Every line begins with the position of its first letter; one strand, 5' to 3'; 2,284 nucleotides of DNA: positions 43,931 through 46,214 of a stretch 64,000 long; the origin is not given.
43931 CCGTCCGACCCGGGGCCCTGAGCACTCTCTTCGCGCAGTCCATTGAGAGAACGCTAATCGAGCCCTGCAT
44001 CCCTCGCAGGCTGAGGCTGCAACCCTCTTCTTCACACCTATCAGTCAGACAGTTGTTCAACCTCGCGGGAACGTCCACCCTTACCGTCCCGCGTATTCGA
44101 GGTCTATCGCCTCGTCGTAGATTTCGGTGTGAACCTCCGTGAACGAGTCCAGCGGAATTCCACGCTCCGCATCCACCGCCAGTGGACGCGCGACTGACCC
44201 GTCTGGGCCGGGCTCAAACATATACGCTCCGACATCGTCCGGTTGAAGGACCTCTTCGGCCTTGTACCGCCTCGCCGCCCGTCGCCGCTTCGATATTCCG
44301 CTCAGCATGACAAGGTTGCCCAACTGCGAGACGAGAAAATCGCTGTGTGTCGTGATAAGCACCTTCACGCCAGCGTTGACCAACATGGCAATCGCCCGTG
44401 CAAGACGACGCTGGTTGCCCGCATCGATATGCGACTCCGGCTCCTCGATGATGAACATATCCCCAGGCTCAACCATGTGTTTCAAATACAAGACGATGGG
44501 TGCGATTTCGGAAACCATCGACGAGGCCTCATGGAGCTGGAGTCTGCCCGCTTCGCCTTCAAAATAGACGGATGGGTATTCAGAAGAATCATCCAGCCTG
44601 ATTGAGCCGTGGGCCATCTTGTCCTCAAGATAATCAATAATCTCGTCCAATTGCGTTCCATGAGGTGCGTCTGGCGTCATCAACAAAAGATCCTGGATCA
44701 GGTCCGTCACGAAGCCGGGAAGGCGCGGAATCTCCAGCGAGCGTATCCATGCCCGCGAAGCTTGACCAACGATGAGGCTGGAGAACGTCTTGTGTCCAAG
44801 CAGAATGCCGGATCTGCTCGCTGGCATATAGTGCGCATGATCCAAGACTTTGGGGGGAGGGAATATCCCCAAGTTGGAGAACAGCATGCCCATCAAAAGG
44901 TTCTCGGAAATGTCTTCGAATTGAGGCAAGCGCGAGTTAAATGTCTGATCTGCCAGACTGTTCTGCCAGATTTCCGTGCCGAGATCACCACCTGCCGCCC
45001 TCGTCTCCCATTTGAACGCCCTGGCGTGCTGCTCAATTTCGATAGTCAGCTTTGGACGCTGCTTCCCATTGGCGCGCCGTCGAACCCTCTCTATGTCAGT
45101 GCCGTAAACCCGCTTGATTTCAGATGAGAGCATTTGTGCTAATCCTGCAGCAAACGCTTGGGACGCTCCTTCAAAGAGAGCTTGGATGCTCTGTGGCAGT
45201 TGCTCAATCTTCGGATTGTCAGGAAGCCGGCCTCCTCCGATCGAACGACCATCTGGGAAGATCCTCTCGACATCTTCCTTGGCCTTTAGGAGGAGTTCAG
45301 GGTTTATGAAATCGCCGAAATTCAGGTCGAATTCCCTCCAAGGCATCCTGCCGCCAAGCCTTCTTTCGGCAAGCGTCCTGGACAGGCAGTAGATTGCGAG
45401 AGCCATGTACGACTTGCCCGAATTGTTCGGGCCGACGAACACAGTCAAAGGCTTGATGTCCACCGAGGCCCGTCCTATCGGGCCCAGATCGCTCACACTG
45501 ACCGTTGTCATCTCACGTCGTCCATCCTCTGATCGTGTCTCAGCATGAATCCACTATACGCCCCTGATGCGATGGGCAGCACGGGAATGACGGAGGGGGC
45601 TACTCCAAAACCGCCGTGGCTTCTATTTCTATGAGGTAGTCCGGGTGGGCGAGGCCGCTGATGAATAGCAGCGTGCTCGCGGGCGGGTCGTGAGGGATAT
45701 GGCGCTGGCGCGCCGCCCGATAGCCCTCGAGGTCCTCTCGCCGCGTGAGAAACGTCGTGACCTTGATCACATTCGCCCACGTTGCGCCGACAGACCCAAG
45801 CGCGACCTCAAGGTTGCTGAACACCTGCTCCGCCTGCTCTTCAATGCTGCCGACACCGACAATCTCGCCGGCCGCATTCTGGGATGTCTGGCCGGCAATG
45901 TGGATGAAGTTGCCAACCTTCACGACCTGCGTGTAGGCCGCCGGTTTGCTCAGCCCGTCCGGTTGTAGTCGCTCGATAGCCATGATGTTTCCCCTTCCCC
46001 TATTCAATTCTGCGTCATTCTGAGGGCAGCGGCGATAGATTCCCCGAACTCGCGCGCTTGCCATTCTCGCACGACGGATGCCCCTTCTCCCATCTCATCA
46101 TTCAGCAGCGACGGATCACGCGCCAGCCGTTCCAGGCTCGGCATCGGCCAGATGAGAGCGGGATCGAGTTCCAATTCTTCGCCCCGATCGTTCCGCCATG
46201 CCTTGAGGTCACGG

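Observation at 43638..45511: Compositionally foreign two-gene module (AAA15/ABC ATPase + small PD-(D/E)xK-like protein): candidate uncharacterised phage-defence or abortive-infection system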

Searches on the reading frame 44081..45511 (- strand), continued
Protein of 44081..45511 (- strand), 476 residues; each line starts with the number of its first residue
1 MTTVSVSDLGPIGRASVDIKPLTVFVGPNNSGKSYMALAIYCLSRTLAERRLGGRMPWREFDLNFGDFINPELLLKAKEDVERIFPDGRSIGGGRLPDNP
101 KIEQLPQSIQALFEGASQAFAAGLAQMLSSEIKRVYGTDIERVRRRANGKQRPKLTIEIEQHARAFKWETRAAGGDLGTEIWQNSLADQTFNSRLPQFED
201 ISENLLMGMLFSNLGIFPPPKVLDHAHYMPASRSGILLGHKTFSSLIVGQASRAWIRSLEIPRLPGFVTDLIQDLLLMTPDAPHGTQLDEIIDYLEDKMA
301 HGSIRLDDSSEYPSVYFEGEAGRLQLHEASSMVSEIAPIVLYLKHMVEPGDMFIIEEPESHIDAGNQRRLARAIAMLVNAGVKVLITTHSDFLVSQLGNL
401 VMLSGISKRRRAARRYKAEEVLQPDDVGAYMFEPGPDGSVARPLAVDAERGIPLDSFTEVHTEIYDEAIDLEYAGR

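Call 40: search_protein_families(library=padloc, proteins=[L059:1352-2737:+, L059:2754-3347:+, L061:2020-3426:+, L061:3422-4048:+, L060:3636-4214:+], max_evalue=0.001)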
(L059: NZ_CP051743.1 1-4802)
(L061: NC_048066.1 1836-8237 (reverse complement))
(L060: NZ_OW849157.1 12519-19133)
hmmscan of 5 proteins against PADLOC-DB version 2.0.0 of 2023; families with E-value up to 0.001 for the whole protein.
L059:1352-2737:+ (462 aa): 55 families (the best 25 are shown)
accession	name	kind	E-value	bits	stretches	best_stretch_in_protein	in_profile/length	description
PDLC04032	PD-T4-4_A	-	3.2e-123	410.2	1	1-459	1-469/474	-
PDLC04033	PD-T4-4_A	-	2.9e-109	364.3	1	1-456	1-455/460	-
PDLC04664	PDC-M47A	-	6.3e-92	306.9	1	1-426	1-413/461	-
PDLC02979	AriA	-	1.6e-28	98.5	1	2-381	5-373/373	-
PDLC03878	NsnB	-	2.5e-18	65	1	2-430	4-328/345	-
PDLC04214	HEC-02A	-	1.4e-16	58.7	1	273-385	175-286/338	-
PDLC02980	AriA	-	1e-15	56.5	1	21-381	1-303/304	-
PDLC04213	HEC-02A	-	1.8e-15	55.4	1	265-388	168-283/337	-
PDLC02358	Old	-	1.4e-13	48.5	2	338-387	286-335/578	Old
PDLC04710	PDC-M56A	-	4.5e-12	43.7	1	337-452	241-352/382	-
PDLC04146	HEC-02B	-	2.2e-11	41.4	1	318-393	219-295/344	-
PDLC02915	ATPase-Toprim_I-B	-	4.3e-11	40.3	2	339-388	258-306/623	-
PDLC02914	ATPase-Toprim_I-B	-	4.9e-11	40.5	1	318-387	185-254/443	-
PDLC04177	HEC-01A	-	1.8e-10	38.4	1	301-387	263-346/393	-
PDLC00289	PtuA1|PtuA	-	2.3e-10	38.1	1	286-389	201-301/404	AAA ATPase domain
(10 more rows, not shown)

L059:2754-3347:+ (198 aa): 5 families
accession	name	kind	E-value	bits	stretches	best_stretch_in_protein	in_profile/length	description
PDLC04035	PD-T4-4_B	-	1.1e-43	147.3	1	1-170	1-167/206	-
PDLC04034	PD-T4-4_B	-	3.3e-10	38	1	23-173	24-163/190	-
PDLC04037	PD-T4-4_B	-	1.1e-06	26.5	1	2-182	6-171/190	-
PDLC04668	PDC-M47B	-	2.1e-05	22.3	1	3-188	5-172/186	-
PDLC04666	PDC-M47B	-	0.00016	19.5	1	75-140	48-114/174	-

L061:2020-3426:+ (469 aa): 94 families (the best 25 are shown)
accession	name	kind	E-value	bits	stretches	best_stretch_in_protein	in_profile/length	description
PDLC04032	PD-T4-4_A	-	6.4e-185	613.6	1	1-469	1-474/474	-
PDLC04033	PD-T4-4_A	-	1.1e-112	375.6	1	1-465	1-459/460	-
PDLC04664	PDC-M47A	-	1.3e-85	286.1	1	1-462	1-458/461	-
PDLC02979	AriA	-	9.5e-26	89.4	1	2-381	5-373/373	-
PDLC03878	NsnB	-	8e-21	73.2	1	3-425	5-321/345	-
PDLC02980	AriA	-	5.7e-15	54.1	1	277-381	220-303/304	-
PDLC04213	HEC-02A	-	6.7e-15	53.5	1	257-385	153-280/337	-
PDLC04710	PDC-M56A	-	1.2e-14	52.2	2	2-76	3-79/382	-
PDLC04214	HEC-02A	-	2.1e-14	51.5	1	276-385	176-286/338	-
PDLC02358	Old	-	9.7e-14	49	1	334-393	282-343/578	Old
PDLC02981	AriAB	-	1.1e-13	48.7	1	298-384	291-380/694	-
PDLC04177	HEC-01A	-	1.4e-13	48.7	1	296-389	258-351/393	-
PDLC00305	PtuA1|PtuA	-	2.4e-12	44.9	2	339-402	247-309/392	AAA ATPase domain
PDLC04175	HEC-01A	-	2.2e-11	41.4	1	311-387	245-318/363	-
PDLC00289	PtuA1|PtuA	-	2.6e-11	41.2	1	304-401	216-314/404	AAA ATPase domain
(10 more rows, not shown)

L061:3422-4048:+ (209 aa): 5 families
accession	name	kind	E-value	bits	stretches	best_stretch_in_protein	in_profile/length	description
PDLC04035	PD-T4-4_B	-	6.5e-18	63.1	1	7-137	4-141/206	-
PDLC04034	PD-T4-4_B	-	1.2e-08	32.9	1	29-170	26-160/190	-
PDLC04666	PDC-M47B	-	9.8e-08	30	1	25-152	7-129/174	-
PDLC04037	PD-T4-4_B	-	9.9e-05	20.2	1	28-133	24-128/190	-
PDLC04668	PDC-M47B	-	0.00012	19.9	1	9-152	8-144/186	-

L060:3636-4214:+ (193 aa): 4 families
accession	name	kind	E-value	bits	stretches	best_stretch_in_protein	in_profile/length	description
PDLC04034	PD-T4-4_B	-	4.7e-81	269.1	1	2-185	4-185/190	-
PDLC04036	PD-T4-4_B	-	8.5e-21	72.8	1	7-174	8-186/203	-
PDLC04037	PD-T4-4_B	-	2.8e-09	35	1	27-129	28-132/190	-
PDLC04035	PD-T4-4_B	-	3.6e-07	28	1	61-131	73-143/206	-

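Call 45: search_dna_similar(query=L060:3636-4214:+, collection=plasmids, mode=protein, max_rows=30, rows=spread, max_evalue=0.001)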
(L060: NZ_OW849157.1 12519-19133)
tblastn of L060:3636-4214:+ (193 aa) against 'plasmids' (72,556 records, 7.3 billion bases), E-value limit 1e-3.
Records with a match: 1; places in all: 1; records where one place covers at least 80% of the query: 1.
Best place of each record, by identity: >=99% 1.
By first word of the organism name: Serratia 1.
By predicted mobility (MOB-suite, as given by PLSDB): mobilizable 1.
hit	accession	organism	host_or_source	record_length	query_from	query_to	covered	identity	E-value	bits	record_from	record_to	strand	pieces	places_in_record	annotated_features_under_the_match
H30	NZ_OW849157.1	Serratia marcescens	Homo sapiens,Complejo Asistencial ...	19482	1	193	100%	99.5%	3e-126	398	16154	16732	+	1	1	hypothetical protein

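Call 53: search_protein_families(library=pfam, proteins=[L004:7913-9391:-, L026:7985-9706:+, L005:7996-8754:-, L007:7926-8909:-, L028:9777-10811:-, L007:10333-11475:-, L015:7760-9028:-, L024:4986-5942:+, L012:2378-3637:-, L015:3770-4645:+], max_evalue=0.001)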
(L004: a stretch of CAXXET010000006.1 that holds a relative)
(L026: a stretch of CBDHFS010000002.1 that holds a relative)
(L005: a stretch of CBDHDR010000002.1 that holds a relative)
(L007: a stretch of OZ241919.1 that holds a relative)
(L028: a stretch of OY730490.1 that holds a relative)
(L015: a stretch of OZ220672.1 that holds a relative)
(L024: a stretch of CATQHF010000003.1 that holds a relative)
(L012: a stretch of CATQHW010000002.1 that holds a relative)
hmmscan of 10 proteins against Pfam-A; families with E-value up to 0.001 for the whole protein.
L004:7913-9391:- (492 aa): 4 families
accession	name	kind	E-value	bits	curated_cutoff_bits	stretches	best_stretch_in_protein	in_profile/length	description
PF01555.25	N6_N4_Mtase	-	1.6e-42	146.4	26.7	1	28-360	1-220/221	DNA methylase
PF01844.29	HNH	-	2.9e-07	31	21.4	1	428-473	1-46/47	HNH endonuclease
PF02945.21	Endonuclease_7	-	0.00016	22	23.6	1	411-470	10-62/82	Recombination endonuclease VII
PF14279.12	HNH_5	-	0.00048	20.4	27.5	1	428-470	1-42/56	HNH endonuclease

L026:7985-9706:+ (573 aa): 1 family
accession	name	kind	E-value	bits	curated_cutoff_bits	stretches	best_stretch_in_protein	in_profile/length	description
PF01019.26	G_glu_transpept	-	5.2e-148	494.5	27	1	37-568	2-512/512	Gamma-glutamyltranspeptidase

L005:7996-8754:- (252 aa): 4 families
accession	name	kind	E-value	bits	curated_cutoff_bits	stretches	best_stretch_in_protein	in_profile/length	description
PF13561.12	adh_short_C2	-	1.1e-65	221.9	27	1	15-249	5-236/236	Enoyl-(Acyl carrier protein) reductase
PF00106.31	adh_short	-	7.8e-53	179.3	26.6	1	7-201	1-193/195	short chain dehydrogenase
PF08659.16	KR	-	4.4e-15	56.5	22.6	1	9-173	3-165/180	KR domain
PF01370.27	Epimerase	-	3.5e-05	23.8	20.9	1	9-174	1-159/240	NAD dependent epimerase/dehydratase family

L007:7926-8909:- (327 aa): 1 family
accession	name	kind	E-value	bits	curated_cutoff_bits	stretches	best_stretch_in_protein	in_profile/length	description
PF00296.26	Bac_luciferase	-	1.6e-46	159.6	27.9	1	2-296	2-314/314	Luciferase-like monooxygenase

L028:9777-10811:- (344 aa): 0 families

L007:10333-11475:- (380 aa): 4 families
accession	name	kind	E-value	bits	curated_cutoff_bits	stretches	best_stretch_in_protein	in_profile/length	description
PF00441.29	Acyl-CoA_dh_1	-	2e-34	119.3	22.4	1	227-369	1-143/150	Acyl-CoA dehydrogenase, C-terminal domain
PF02771.21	Acyl-CoA_dh_N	-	2e-23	83.4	22.9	1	6-118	1-113/113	Acyl-CoA dehydrogenase, N-terminal domain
PF02770.24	Acyl-CoA_dh_M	-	2.3e-16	60.2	33.3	1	123-215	2-97/97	Acyl-CoA dehydrogenase, middle domain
PF08028.16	Acyl-CoA_dh_2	-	1.5e-13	51.6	22.7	1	245-357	4-126/134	Acyl-CoA dehydrogenase, C-terminal domain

L015:7760-9028:- (422 aa): 2 families
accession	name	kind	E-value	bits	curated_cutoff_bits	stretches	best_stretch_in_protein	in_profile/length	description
PF01979.26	Amidohydro_1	-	3e-39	135.7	25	1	63-405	1-331/345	Amidohydrolase family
PF07969.17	Amidohydro_3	-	4.2e-13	50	29.7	1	200-397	258-449/472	Amidohydrolase family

L024:4986-5942:+ (318 aa): 1 family
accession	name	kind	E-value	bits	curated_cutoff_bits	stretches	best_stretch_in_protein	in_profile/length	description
PF00291.31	PALP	-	2.3e-78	264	35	1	18-305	2-295/295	Pyridoxal-phosphate dependent enzyme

L012:2378-3637:- (419 aa): 1 family
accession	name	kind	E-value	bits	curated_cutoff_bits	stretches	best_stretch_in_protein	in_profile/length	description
PF01420.25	Methylase_S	-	1.4e-37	130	22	2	227-393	3-158/168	Type I restriction modification DNA specificity domain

L015:3770-4645:+ (291 aa): 1 family
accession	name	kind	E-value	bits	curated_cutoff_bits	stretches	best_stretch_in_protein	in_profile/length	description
PF00899.27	ThiF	-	4.6e-82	275.2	28.1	1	35-268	1-237/238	ThiF family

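Call 57: find_related_loci(query=A1, collection=viral_contigs, flank=6000)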
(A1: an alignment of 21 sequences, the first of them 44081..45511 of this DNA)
Query A1 (476 aa) in viral_contigs; peptide patterns used: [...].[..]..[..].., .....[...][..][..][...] (x = any residue, [..] = any of these).
93 stretches matched a pattern; 14 encode a relative of the query (tblastn E <= 1e-3); 14 distinct loci.
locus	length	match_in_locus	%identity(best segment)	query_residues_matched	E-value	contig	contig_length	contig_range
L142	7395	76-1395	36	6-457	2e-21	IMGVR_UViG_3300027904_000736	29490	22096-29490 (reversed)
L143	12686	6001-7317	35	8-466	3e-20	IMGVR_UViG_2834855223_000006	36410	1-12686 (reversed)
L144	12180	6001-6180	38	1-54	8e-7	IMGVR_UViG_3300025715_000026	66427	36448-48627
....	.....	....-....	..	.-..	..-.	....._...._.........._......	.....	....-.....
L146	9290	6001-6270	30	19-99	2e-5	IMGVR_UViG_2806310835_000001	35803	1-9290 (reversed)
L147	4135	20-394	33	1-123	2e-5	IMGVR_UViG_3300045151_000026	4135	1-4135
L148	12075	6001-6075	68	16-40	2e-5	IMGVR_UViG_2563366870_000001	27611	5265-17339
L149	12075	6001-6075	68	16-40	2e-5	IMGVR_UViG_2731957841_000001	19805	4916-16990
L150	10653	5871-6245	33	1-123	2e-5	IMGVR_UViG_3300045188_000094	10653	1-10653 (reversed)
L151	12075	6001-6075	68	16-40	3e-5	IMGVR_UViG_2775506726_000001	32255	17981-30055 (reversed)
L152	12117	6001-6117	54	10-45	5e-5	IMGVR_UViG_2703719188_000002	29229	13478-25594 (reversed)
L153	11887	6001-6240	33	315-394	1e-4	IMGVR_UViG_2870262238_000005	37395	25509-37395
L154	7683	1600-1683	57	17-42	1e-4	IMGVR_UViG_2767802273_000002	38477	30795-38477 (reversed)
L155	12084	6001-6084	57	17-42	2e-4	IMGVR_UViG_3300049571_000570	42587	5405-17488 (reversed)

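Call 62: search_solved_structures(query=A1, max_evalue=0.001)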
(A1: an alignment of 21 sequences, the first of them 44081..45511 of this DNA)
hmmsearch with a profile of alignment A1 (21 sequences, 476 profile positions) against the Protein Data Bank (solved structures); distinct sequences matched with E-value up to 0.001: 7.
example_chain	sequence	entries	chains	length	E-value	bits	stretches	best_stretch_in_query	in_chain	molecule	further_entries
3j15_B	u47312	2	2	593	2.1e-07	33.1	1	346-401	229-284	ABC transporter ATP-binding protein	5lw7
3bk7_A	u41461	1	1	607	2.3e-07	33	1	346-401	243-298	ABC transporter ATP-binding protein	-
6p74_A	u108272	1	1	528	4.6e-05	25.4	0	3-36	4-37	Putative ATP-dependent endonuclease of the OLD family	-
1yqt_A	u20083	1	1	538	5.9e-05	25.1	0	346-402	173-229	RNase l inhibitor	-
5yv5_A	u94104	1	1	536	6.2e-05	25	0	346-402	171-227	ATPase RIL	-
3ozx_A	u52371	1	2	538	0.00014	23.9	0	345-403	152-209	RNase L inhibitor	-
6tmf_d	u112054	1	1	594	0.00058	21.8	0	345-403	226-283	ATPase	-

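Call 76: predict_structure(alignment_id=A1)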
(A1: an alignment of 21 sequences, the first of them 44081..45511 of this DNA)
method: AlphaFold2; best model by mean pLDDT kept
length: 476 residues; sequences in the alignment: 21
mean_pLDDT: 78.8   pTM: 0.82
mean pLDDT of the five models: 78.8, 78.5, 78.0, 77.6, 75.4
residues with pLDDT >= 90: 141; 70-90: 211; 50-70: 92; < 50: 32
segments of 3 or more residues with pLDDT < 50: 51-62, 92-94, 233-239, 257-259
pLDDT, mean of each block of 10 residues (from residue 1): 94 95 92 94 82 39 58 79 62 59 85 86 88 87 72 86 91 88 84 64 70 77 86 52 50 52 67 70 71 91 81 77 79 82 88 88 85 95 94 92 90 86 96 89 91 66 63 62
secondary structure, 60 per line:
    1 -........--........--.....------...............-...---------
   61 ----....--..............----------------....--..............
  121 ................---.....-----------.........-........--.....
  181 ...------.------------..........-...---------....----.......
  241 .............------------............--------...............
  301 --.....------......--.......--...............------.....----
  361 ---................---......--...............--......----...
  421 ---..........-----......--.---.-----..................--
elements in order: E2-9 E12-19 E22-26 H33-47 H65-68 H71-84 H107-136 H140-143 E156-161 E166-173 E176-183 H203-212 E226-229 H234-253 H266-277 H286-300 E303-307 E314-319 E322-325 H331-345 E352-356 H364-379 E383-388 H391-405 H408-413 E427-433 E439-444 H457-474

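Call 84: fold_search(model_id=the predicted structure, library=pdb)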
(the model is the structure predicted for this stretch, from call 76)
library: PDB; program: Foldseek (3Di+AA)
matches with E <= 10: 1213; with E <= 0.001: 178
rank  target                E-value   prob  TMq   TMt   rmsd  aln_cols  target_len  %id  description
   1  9n6b_B                1.5e-11  1.00  0.32  0.30  17.0       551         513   13  Structure of the retron IA complex with HNH nuclease in the "up" orientation (released 2025-04-23)
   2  9n69_B                2.7e-11  1.00  0.32  0.30  17.5       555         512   12  Structure of the retron IA complex with HNH nuclease in the "down" orientation (released 2025-04-23)
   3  9n69_C                2.0e-10  1.00  0.33  0.35  20.8       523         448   13  Structure of the retron IA complex with HNH nuclease in the "down" orientation (released 2025-04-23)
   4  8eea_B                2.5e-10  1.00  0.35  0.43  16.3       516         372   11  Structure of E.coli Septu (PtuAB) complex (released 2023-12-27)
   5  9n69_D                5.6e-10  1.00  0.35  0.38  16.0       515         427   12  Structure of the retron IA complex with HNH nuclease in the "down" orientation (released 2025-04-23)
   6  9n6c_D                8.4e-10  1.00  0.36  0.39  14.8       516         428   12  Structure of the Retron IA Complex without the HNH Nuclease (released 2025-04-23)
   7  8eea_C                8.9e-10  1.00  0.36  0.38  15.8       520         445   10  Structure of E.coli Septu (PtuAB) complex (released 2023-12-27)
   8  9n69_A                8.9e-10  1.00  0.37  0.34  15.8       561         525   11  Structure of the retron IA complex with HNH nuclease in the "down" orientation (released 2025-04-23)
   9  9n6b_A                1.3e-09  1.00  0.36  0.34  15.2       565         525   11  Structure of the retron IA complex with HNH nuclease in the "up" orientation (released 2025-04-23)
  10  5h68_A                1.5e-09  1.00  0.42  0.59  11.6       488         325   12  Crystal structure of an engaged dimer of the Geobacillus stearothermophilus SMC head domain (released 2017-03-15)
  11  9n6b_C                2.0e-09  1.00  0.34  0.36  22.4       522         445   12  Structure of the retron IA complex with HNH nuclease in the "up" orientation (released 2025-04-23)
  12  9l7p_C                2.0e-09  1.00  0.32  0.37  14.0       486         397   12  Cryo-EM structure of retron Ec78 system complex (released 2025-12-10)
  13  9n6c_C                2.1e-09  1.00  0.36  0.38  19.7       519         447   11  Structure of the Retron IA Complex without the HNH Nuclease (released 2025-04-23)
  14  9kjy_E                2.1e-09  1.00  0.33  0.31  17.9       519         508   13  Cryo-EM structure of the Retron-Eco7 complex (state 2) (released 2025-11-12)
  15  8ro9_C                2.4e-09  1.00  0.38  0.52  12.1       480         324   10  Human cohesin SMC1A-HD(longCC-EQ)/RAD21-C complex - Open/closed P-loop conformation (released 2024-09-11)
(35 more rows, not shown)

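Call 100: search_protein_families(library=phrogs, proteins=[window:44081-45511:-], max_evalue=0.01)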
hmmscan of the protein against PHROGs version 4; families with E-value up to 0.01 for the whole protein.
window:44081-45511:- (476 aa): 5 families
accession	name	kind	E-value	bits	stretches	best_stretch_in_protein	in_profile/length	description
phrog_13167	-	unknown function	1e-24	88.3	1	312-473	298-463/477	-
phrog_14430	-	unknown function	5.7e-13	49.9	2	4-49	5-50/444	-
phrog_4747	-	unknown function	2e-10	41.4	1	353-418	337-405/610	-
phrog_21420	-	unknown function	3.4e-08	33.4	1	331-397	508-573/654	-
phrog_9802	-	unknown function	0.00015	21.9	1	299-399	225-333/438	-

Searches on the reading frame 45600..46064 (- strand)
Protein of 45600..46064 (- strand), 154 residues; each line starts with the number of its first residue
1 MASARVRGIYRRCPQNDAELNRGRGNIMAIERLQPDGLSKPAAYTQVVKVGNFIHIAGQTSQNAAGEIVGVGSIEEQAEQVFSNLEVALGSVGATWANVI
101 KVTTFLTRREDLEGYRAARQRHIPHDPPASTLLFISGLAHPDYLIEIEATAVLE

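Call 3: search_protein_families(library=pfam, proteins=[window:45600-46064:-], max_evalue=1)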
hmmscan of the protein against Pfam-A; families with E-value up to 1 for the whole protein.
window:45600-46064:- (154 aa): 2 families
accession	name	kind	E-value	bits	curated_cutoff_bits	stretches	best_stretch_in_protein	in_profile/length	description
PF01042.26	Ribonuc_L-PSP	-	2.4e-24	86.1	27.3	1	42-152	9-120/121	Endoribonuclease L-PSP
PF04752.17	ChaC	-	0.16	12.4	21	1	100-146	73-123/176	ChaC-like protein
